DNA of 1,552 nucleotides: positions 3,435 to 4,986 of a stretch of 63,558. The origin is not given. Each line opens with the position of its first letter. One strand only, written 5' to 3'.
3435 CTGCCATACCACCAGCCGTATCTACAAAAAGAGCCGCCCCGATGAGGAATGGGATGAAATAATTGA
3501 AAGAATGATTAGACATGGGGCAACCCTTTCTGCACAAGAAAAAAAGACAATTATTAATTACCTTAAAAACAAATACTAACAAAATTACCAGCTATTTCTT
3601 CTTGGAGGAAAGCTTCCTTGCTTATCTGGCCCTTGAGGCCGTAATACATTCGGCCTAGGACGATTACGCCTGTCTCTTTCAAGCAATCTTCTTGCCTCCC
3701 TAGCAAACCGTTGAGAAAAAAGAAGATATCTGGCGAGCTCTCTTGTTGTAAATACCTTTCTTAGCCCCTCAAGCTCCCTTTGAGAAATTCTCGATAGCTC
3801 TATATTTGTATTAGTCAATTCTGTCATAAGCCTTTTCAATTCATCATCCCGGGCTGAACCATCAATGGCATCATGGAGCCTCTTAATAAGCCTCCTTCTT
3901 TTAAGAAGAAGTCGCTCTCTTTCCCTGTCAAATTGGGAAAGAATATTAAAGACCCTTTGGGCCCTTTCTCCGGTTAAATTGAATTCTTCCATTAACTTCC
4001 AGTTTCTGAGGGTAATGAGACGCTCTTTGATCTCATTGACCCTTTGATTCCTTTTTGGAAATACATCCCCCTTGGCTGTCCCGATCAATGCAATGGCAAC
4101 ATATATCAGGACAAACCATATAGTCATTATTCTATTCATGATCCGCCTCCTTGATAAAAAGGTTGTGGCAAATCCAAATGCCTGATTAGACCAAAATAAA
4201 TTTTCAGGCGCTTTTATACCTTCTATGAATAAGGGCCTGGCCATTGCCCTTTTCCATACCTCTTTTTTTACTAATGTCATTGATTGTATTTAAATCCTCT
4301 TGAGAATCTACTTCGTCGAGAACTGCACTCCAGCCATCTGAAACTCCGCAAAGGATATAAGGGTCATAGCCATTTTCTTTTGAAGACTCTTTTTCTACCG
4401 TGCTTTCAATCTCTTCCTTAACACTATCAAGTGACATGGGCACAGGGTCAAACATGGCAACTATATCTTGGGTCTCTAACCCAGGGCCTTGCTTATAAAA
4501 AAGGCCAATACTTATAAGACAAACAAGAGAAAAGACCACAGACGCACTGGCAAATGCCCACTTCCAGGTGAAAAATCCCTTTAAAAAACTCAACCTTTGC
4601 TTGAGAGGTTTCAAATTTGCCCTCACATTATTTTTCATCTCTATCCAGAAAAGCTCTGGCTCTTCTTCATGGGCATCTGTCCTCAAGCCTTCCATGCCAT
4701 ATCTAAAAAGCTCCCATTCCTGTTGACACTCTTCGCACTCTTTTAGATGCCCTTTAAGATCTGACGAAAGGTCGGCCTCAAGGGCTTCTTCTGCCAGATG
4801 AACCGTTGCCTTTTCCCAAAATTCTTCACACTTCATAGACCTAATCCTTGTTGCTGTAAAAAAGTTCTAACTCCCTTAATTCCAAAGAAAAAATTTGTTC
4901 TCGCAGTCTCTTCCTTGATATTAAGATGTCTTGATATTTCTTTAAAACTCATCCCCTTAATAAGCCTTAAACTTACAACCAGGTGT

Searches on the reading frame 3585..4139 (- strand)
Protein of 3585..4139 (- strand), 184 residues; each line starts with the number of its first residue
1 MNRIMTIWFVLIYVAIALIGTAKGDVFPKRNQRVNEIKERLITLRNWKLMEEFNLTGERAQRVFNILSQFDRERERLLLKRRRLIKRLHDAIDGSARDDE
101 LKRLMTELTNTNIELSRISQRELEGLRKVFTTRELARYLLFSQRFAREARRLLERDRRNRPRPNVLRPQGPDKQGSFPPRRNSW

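Call 26: search_protein_families(library=pfam, proteins=[window:3585-4139:-], max_evalue=0.05)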
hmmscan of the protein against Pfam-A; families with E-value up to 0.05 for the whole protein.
window:3585-4139:- (184 aa): 0 families

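Call 52: search_solved_structures(query=A2, max_evalue=1)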
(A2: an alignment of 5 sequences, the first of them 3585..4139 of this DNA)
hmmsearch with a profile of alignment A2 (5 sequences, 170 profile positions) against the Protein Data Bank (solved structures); distinct sequences matched with E-value up to 1: 4.
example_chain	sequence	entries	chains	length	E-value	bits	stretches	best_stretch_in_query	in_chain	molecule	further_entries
9r1o_A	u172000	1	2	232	0.026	17.4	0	72-128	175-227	sc-apCC-6-DPH-NR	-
3fyd_A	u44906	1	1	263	0.2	14.5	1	70-126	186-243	Probable dimethyladenosine transferase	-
3fyc_A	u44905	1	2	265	0.2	14.5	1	70-126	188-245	Probable dimethyladenosine transferase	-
3grr_A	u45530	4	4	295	0.36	13.7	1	70-127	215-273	Dimethyladenosine transferase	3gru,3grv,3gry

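Call 59: search_protein_families(library=ncbifam, proteins=[window:3585-4139:-], max_evalue=1)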
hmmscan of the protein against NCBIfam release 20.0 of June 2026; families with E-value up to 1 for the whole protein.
window:3585-4139:- (184 aa): 1 family
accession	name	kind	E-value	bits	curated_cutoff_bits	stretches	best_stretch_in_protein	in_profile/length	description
NF038216.1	ABZJ_00895_fam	subfamily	0.079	12.9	33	0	6-28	4-26/134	ABZJ_00895 family protein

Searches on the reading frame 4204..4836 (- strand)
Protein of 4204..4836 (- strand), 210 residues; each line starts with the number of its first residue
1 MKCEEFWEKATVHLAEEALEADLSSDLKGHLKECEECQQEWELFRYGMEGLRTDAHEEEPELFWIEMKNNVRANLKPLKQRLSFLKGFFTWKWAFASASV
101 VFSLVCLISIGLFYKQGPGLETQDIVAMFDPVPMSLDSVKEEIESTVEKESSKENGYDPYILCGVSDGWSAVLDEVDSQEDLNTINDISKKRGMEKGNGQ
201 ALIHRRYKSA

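Call 9: search_protein_families(library=pfam, proteins=[window:4204-4836:-], max_evalue=0.01)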
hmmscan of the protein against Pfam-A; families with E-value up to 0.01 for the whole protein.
window:4204-4836:- (210 aa): 0 families

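Call 12: search_protein_families(library=ncbifam, proteins=[window:4204-4836:-], max_evalue=0.01)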
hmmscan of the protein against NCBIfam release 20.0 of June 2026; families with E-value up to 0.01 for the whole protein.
window:4204-4836:- (210 aa): 2 families
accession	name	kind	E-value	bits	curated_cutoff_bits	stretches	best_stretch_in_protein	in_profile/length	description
NF052375.1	antisigma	equivalog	6e-05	23.1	100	1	17-107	8-100/217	anti-sigma factor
TIGR03988.1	antisig_RsrA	equivalog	0.00093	19.3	62.5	1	2-43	1-41/77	mycothiol system anti-sigma-R factor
